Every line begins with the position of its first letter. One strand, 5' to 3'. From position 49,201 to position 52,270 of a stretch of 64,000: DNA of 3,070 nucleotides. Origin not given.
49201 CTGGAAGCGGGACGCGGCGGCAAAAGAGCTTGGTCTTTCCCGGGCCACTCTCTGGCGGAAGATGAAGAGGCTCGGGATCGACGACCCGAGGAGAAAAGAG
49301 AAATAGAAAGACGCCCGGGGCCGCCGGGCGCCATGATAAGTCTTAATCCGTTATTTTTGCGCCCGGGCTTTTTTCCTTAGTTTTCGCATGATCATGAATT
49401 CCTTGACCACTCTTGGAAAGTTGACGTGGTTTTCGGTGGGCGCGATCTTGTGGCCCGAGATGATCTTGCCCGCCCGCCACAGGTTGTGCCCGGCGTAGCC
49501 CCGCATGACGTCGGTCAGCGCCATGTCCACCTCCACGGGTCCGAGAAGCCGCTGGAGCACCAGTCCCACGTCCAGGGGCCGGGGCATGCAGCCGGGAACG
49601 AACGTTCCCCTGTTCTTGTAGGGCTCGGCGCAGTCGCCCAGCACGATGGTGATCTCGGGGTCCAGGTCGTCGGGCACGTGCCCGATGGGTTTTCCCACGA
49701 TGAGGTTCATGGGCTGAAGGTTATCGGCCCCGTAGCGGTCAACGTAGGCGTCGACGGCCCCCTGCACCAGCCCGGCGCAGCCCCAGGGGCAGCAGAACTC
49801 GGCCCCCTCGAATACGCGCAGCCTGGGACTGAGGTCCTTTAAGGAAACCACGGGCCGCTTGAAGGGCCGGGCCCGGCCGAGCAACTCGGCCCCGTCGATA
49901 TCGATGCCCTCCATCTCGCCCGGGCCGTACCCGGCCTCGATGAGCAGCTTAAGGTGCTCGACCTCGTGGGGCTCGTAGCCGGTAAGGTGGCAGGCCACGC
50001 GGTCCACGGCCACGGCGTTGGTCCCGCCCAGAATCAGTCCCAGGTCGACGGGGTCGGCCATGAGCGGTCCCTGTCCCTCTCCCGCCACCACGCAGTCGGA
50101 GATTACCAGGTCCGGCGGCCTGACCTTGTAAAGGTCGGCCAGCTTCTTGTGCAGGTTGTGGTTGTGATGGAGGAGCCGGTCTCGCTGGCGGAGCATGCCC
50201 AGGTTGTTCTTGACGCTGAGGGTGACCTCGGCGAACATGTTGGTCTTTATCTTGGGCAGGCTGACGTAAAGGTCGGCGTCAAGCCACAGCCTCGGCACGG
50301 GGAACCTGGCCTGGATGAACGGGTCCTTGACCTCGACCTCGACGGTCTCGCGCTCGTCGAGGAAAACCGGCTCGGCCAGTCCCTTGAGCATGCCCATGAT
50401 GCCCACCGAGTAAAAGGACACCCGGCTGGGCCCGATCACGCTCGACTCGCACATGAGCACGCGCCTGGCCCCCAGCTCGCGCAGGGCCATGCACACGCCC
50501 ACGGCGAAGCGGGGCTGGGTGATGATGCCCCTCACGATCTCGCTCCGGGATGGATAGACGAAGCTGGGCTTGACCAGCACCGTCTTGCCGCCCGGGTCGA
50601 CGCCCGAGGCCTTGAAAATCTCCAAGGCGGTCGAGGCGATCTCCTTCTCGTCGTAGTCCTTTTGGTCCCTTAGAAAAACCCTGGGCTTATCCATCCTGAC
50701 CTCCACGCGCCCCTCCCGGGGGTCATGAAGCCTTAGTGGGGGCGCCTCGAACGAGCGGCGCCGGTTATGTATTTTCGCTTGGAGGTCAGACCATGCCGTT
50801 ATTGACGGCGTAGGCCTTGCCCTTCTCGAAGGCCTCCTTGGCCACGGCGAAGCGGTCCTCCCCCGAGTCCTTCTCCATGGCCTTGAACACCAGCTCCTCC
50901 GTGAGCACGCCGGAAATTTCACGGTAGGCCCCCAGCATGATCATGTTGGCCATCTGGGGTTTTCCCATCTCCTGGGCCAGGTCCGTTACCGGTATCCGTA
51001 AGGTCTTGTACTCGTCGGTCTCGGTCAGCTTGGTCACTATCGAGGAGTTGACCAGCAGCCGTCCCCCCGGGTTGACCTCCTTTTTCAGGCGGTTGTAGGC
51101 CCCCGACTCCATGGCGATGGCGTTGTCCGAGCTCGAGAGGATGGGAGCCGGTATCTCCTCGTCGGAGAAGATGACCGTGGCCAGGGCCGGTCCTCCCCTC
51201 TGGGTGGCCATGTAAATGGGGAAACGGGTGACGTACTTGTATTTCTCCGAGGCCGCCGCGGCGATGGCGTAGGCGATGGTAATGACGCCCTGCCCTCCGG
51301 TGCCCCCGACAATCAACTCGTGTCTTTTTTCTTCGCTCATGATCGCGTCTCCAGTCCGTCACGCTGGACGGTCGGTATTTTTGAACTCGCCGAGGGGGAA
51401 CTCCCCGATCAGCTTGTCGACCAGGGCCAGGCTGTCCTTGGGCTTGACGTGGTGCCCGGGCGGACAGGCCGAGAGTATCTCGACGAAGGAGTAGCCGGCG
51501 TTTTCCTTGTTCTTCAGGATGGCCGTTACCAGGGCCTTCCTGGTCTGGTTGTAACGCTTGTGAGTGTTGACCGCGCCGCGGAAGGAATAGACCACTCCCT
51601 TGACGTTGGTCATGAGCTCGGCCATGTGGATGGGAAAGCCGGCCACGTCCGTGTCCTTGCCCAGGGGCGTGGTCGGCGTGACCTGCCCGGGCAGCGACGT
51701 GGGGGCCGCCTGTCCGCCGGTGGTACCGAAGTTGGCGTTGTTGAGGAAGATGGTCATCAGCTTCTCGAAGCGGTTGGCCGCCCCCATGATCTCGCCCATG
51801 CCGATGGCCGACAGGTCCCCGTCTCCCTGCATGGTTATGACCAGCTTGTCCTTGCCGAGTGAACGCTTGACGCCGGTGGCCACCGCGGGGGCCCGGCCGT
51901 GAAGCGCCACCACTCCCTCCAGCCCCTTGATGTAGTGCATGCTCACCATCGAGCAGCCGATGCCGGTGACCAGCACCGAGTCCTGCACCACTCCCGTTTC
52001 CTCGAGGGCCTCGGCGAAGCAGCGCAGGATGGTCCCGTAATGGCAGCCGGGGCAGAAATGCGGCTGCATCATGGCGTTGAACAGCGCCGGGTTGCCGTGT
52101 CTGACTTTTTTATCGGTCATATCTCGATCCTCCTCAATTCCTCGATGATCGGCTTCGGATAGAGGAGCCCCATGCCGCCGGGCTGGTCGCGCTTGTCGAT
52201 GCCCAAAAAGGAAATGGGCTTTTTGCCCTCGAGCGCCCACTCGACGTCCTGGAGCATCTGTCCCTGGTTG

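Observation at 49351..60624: Ten-gene coupled operon resembling a self-contained 2-oxoacid to 2-hydroxyacyl-CoA to enoyl-CoA module, built with ligases instead of a CoA-transferase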

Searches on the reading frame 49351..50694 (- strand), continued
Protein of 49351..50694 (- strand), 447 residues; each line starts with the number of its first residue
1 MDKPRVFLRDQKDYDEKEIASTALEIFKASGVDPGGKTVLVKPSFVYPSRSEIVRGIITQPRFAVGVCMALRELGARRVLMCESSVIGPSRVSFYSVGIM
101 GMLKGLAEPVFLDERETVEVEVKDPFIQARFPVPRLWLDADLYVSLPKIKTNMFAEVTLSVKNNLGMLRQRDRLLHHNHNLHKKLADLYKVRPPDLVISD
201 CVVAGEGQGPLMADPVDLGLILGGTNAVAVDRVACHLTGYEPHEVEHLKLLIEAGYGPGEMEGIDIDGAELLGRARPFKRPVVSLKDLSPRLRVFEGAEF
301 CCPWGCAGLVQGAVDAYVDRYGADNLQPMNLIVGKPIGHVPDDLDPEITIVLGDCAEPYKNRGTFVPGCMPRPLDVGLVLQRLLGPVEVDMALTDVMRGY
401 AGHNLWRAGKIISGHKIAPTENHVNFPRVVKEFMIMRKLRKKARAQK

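Call 52: fold_search(model_id=the predicted structure, library=pdb)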
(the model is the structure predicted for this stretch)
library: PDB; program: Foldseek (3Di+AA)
matches with E <= 10: 1114; with E <= 0.001: 18
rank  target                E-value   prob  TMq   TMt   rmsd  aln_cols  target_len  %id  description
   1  6c1w_A                1.3e-06  1.00  0.39  0.40  11.9       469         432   12  A tethered niacin-derived pincer complex with a nickel-carbon or sulfite-carbon bond in lactate racemase (released 2018-03-14)
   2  8ezf                  5.7e-06  1.00  0.38  0.40  15.2       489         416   12  A tethered niacin-derived pincer complex with a nickel-carbon or sulfite-carbon bond in lactate racemase R98A/R100A vari (released 2023-01-25)
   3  9eia_B                6.1e-06  1.00  0.38  0.40  12.7       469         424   11  A broad-substrate spectrum lactate racemase A from Isosphaera pallida in complex with copurified D-lactate (released 2025-01-29)
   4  2yjg_B                1.4e-05  1.00  0.33  0.35   6.6       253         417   15  Structure of the lactate racemase apoprotein from Thermoanaerobacterium thermosaccharolyticum (released 2012-05-30)
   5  8ezh                  1.5e-05  1.00  0.36  0.39  13.4       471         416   12  A tethered niacin-derived pincer complex with a nickel-carbon bond in lactate racemase R98A/R100A variant modeled with s (released 2023-01-25)
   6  9eid                  1.7e-05  1.00  0.38  0.40  13.6       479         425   11  A broad-substrate spectrum lactate racemase A from Isosphaera pallida in complex with D-2-Hydroxybutyrate (released 2025-01-29)
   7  2yjg_A                2.6e-05  1.00  0.35  0.37   6.2       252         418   13  Structure of the lactate racemase apoprotein from Thermoanaerobacterium thermosaccharolyticum (released 2012-05-30)
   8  9q3j_E                2.9e-05  1.00  0.36  0.36   9.3       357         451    8  Structures of LarA-like nickel-pincer nucleotide cofactor-utilizing enzyme with a single catalytic histidine residue f (released 2025-09-17)
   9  9q3j_G                2.9e-05  1.00  0.35  0.35   9.8       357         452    8  Structures of LarA-like nickel-pincer nucleotide cofactor-utilizing enzyme with a single catalytic histidine residue f (released 2025-09-17)
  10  6d6z                  3.1e-05  1.00  0.37  0.41  12.7       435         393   10  Structure of the malate racemase apoprotein from Thermoanaerobacterium thermosaccharolyticum (released 2019-04-24)
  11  5huq_B                3.3e-05  1.00  0.40  0.41  12.9       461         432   12  A tethered niacin-derived pincer complex with a nickel-carbon bond in lactate racemase (released 2016-02-10)
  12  9q3k_A                3.7e-05  1.00  0.36  0.34   8.9       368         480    9  Structure of LarA-like nickel-pincer nucleotide cofactor-utilizing enzyme with a single catalytic histidine residue fr (released 2025-09-24)
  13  7s91                  3.7e-05  1.00  0.36  0.40  13.2       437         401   10  Structure of the malate racemase mar2 apoprotein from Thermoanaerobacterium thermosaccharolyticum at 2.25 angstroms reso (released 2021-10-13)
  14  4nar                  3.9e-05  1.00  0.35  0.37  10.9       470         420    9  Crystal Structure of the Q9WYS3 protein from Thermotoga maritima. Northeast Structural Genomics Consortium Target VR152 (released 2013-11-06)
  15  9eia_A                4.5e-05  1.00  0.37  0.38  12.7       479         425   11  A broad-substrate spectrum lactate racemase A from Isosphaera pallida in complex with copurified D-lactate (released 2025-01-29)
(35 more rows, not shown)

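Call 53: search_solved_structures(query=A3, max_evalue=10, show_alignments=4)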
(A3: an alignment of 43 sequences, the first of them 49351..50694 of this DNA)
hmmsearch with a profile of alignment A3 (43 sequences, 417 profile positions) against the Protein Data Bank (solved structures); distinct sequences matched with E-value up to 10: 3.
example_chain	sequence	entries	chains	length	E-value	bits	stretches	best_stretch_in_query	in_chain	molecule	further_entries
8gqf_A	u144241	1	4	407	0.7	11.7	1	220-270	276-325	Thiolase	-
8gqm_A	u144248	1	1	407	0.71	11.7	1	220-270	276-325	Thiolase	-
1e3d_A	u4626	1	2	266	1.3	10.8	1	352-394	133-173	[NiFe] hydrogenase small subunit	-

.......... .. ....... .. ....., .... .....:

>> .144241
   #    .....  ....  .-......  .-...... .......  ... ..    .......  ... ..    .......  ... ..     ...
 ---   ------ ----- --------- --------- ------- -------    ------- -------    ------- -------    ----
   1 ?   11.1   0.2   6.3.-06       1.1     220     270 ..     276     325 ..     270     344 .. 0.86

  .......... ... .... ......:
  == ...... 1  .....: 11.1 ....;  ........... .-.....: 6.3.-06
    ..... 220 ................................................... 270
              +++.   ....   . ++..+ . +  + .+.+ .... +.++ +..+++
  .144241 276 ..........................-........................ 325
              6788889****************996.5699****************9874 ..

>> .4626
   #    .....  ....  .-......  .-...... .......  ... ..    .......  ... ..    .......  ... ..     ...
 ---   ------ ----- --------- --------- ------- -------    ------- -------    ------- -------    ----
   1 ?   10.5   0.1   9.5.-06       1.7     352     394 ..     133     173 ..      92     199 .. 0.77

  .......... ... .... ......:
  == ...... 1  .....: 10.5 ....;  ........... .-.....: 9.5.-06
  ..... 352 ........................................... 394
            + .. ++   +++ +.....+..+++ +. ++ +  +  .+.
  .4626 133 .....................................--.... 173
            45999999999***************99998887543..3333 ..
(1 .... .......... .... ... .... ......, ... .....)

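Call 85: find_encoding_contigs(protein=P0190, flank=7000, max_places=1)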
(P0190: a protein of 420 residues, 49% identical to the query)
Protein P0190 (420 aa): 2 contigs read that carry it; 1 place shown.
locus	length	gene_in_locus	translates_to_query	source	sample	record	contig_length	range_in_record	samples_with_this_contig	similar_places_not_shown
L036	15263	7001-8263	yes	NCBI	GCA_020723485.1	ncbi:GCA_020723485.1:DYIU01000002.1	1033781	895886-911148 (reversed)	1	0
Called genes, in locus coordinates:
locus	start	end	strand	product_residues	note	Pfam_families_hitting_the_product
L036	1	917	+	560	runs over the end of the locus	PF01551:Peptidase_M23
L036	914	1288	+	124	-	-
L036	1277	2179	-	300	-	PF12838:Fer4_7 (faint), PF13187:Fer4_9 (faint), PF14697:Fer4_21 (faint), PF13183:Fer4_8 (faint), PF12801:Fer4_5, PF00037:Fer4 (weak), PF12797:Fer4_2 (weak), PF13237:Fer4_10 (weak)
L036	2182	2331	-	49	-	-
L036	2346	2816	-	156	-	PF00085:Thioredoxin (weak), PF13848:Thioredoxin_6 (weak)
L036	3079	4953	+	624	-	PF02730:AFOR_N, PF01314:AFOR_C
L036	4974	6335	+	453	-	PF00890:FAD_binding_2, PF01266:DAO (weak), PF01593:Amino_oxidase, PF13450:NAD_binding_8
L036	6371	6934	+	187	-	-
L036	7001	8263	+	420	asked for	PF04015:DUF362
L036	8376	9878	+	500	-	PF00501:AMP-binding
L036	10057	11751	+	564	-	PF05157:MshEN, PF00437:T2SSE, PF13555:AAA_29 (faint)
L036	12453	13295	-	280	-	PF13400:Tad, PF00877:NLPC_P60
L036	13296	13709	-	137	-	PF07811:TadE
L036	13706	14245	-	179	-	PF01478:Peptidase_A24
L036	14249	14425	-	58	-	PF14029:DUF4244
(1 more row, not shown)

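Call 86: find_encoding_contigs(protein=P0226, flank=7000, max_places=1)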
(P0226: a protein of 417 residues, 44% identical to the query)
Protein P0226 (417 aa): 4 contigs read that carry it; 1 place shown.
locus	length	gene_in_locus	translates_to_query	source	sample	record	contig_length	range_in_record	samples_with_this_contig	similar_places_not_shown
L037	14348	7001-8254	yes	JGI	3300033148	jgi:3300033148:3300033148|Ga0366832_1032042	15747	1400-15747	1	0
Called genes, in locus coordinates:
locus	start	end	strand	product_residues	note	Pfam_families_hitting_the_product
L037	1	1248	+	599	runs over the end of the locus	PF01555:N6_N4_Mtase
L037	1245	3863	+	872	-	PF04851:ResIII, PF18766:SWI2_SNF2 (weak), PF19778:RE_endonuc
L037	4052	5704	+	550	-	PF01555:N6_N4_Mtase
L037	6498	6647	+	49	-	-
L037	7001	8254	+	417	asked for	PF04015:DUF362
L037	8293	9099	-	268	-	-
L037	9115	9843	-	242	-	PF00702:Hydrolase, PF13419:HAD_2, PF13242:Hydrolase_like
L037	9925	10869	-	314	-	PF00892:EamA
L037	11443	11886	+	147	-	-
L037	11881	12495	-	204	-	PF01728:FtsJ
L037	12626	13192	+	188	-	PF01926:MMR_HSR1, PF02421:FeoB_N (weak), PF03193:RsgA_GTPase (faint), PF00009:GTP_EFTU (faint)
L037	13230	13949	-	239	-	-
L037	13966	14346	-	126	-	?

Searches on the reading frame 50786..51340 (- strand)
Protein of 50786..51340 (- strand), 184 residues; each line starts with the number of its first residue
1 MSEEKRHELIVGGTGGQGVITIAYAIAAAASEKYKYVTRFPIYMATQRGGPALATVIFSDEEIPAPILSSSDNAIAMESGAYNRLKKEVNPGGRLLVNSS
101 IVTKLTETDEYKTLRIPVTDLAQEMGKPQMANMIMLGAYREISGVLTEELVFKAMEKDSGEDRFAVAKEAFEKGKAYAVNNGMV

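Call 5: search_protein_families(library=pfam, proteins=[window:50786-51340:-], max_evalue=0.001)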
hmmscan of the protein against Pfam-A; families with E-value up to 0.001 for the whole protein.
window:50786-51340:- (184 aa): 1 family
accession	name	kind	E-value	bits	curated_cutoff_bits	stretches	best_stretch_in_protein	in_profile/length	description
PF01558.24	POR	-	3.3e-31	109.2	27.4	1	15-174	1-171/173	Pyruvate ferredoxin/flavodoxin oxidoreductase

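Call 6: search_protein_families(library=ncbifam, proteins=[window:50786-51340:-], max_evalue=0.001)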
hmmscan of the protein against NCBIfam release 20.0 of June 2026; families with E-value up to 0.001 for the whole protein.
window:50786-51340:- (184 aa): 23 families
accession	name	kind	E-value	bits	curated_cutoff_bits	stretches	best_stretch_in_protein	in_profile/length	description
NF006323.0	PRK08537.1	equivalog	5e-24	84.6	235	1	6-178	2-178/181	2-oxoacid:ferredoxin oxidoreductase subunit gamma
NF006275.0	PRK08441.1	equivalog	6.9e-19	68.1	216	1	6-180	2-180/185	2-oxoglutarate-acceptor oxidoreductase subunit OorC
TIGR03710.1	OAFO_sf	subfamily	1.1e-18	67.2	482.75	1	9-179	4-174/561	2-oxoacid:acceptor oxidoreductase subunit alpha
NF005324.0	PRK06853.1-4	equivalog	2.8e-16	60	222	1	6-178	2-189/196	indolepyruvate oxidoreductase subunit beta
TIGR02175.1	PorC_KorC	subfamily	3.4e-16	59.5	81.1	1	8-171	3-168/177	2-oxoacid:acceptor oxidoreductase, gamma subunit, pyruvate/2-ketoisovalerate family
NF004916.0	PRK06274.1-2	equivalog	5e-15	56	227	1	7-182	3-172/178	indolepyruvate oxidoreductase subunit beta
NF006321.0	PRK08534.1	equivalog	5.8e-15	55.4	225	1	8-158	3-157/181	pyruvate ferredoxin oxidoreductase subunit gamma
NF005322.0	PRK06853.1-2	equivalog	5.3e-14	52.4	237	2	5-100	4-100/197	indolepyruvate oxidoreductase subunit beta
NF040683.1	PorC_Meth_Thtga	equivalog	9.4e-14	51.5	270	1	8-161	3-156/177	pyruvate synthase subunit PorC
NF006211.0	PRK08338.1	equivalog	1.8e-13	50.3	239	1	11-175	5-165/170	2-oxoacid:ferredoxin oxidoreductase subunit gamma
NF005323.0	PRK06853.1-3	equivalog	2.5e-13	50.4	238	1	2-176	2-193/197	indolepyruvate oxidoreductase subunit beta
NF005325.0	PRK06853.1-5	equivalog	6.2e-12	45.6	230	2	7-103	4-101/192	indolepyruvate oxidoreductase subunit beta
TIGR03334.1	IOR_beta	equivalog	1.6e-11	44.5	205.8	2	8-106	2-100/189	indolepyruvate ferredoxin oxidoreductase subunit beta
NF045762.1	PhenlGlyoxDHPadE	equivalog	6.8e-11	42.4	300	1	7-162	2-162/187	NADH-dependent phenylglyoxylate dehydrogenase subunit gamma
NF010632.0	PRK14029.1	equivalog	6.4e-09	35.7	335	1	10-178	5-184/185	pyruvate/ketoisovalerate ferredoxin oxidoreductase subunit gamma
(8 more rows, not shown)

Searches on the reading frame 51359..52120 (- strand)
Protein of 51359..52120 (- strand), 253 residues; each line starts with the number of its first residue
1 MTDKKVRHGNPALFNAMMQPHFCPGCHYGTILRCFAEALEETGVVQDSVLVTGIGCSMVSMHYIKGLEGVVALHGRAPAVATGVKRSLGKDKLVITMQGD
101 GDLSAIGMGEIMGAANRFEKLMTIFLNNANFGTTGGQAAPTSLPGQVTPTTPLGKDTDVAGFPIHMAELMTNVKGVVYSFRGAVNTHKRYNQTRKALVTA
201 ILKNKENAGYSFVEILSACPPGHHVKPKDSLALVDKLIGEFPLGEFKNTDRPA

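Call 5: search_protein_families(library=pfam, proteins=[window:51359-52120:-], max_evalue=0.001)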
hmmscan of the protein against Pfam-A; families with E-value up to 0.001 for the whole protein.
window:51359-52120:- (253 aa): 1 family
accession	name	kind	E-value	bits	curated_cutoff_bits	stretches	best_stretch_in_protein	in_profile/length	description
PF02775.26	TPP_enzyme_C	-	1.1e-15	58.2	21.9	1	54-215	2-151/151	Thiamine pyrophosphate enzyme, C-terminal TPP binding domain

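Call 6: search_protein_families(library=ncbifam, proteins=[window:51359-52120:-], max_evalue=0.001)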
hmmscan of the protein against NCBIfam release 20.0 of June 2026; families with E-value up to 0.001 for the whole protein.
window:51359-52120:- (253 aa): 11 families
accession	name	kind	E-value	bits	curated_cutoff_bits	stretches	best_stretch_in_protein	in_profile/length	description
NF008820.0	PRK11866.1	equivalog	2.5e-32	112.4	402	1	11-219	6-201/287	2-oxoacid ferredoxin oxidoreductase subunit beta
TIGR02177.1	PorB_KorB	subfamily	4e-30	105.3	261.9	1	21-221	2-189/286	2-oxoacid:acceptor oxidoreductase, beta subunit, pyruvate/2-ketoisovalerate family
NF041171.1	Oxoac_fdxbeta_Archa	equivalog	3e-27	95.7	423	1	21-225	4-195/296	2-oxoacid:ferredoxin oxidoreductase subunit beta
NF007207.0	PRK09628.1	equivalog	1.1e-24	87.5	364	1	18-219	14-202/277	2-oxoglutarate ferredoxin oxidoreductase subunit beta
NF008821.0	PRK11869.1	equivalog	1.9e-23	82.7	438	1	21-221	15-202/286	2-oxoacid ferredoxin oxidoreductase subunit beta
NF008819.1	PRK11865.1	equivalog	4.6e-16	58.9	405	1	22-248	20-243/300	pyruvate synthase subunit PorB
NF008818.0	PRK11864.1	subfamily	8.1e-16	58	405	1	22-247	20-238/300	3-methyl-2-oxobutanoate dehydrogenase subunit beta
NF045766.1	PhenlGlyoxDHPadI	equivalog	6e-12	45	700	1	23-231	159-366/443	NADH-dependent phenylglyoxylate dehydrogenase subunit beta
NF045792.1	OxalOxredbeta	equivalog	3.4e-08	32.9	590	1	89-234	99-240/311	oxalate oxidoreductase subunit beta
TIGR03846.1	sulfopy_beta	equivalog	3.5e-07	30.3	221.5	1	44-142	11-111/182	sulfopyruvate decarboxylase subunit beta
TIGR03336.1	IOR_alpha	equivalog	7e-05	21.3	650.9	1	19-142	355-472/595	indolepyruvate ferredoxin oxidoreductase subunit alpha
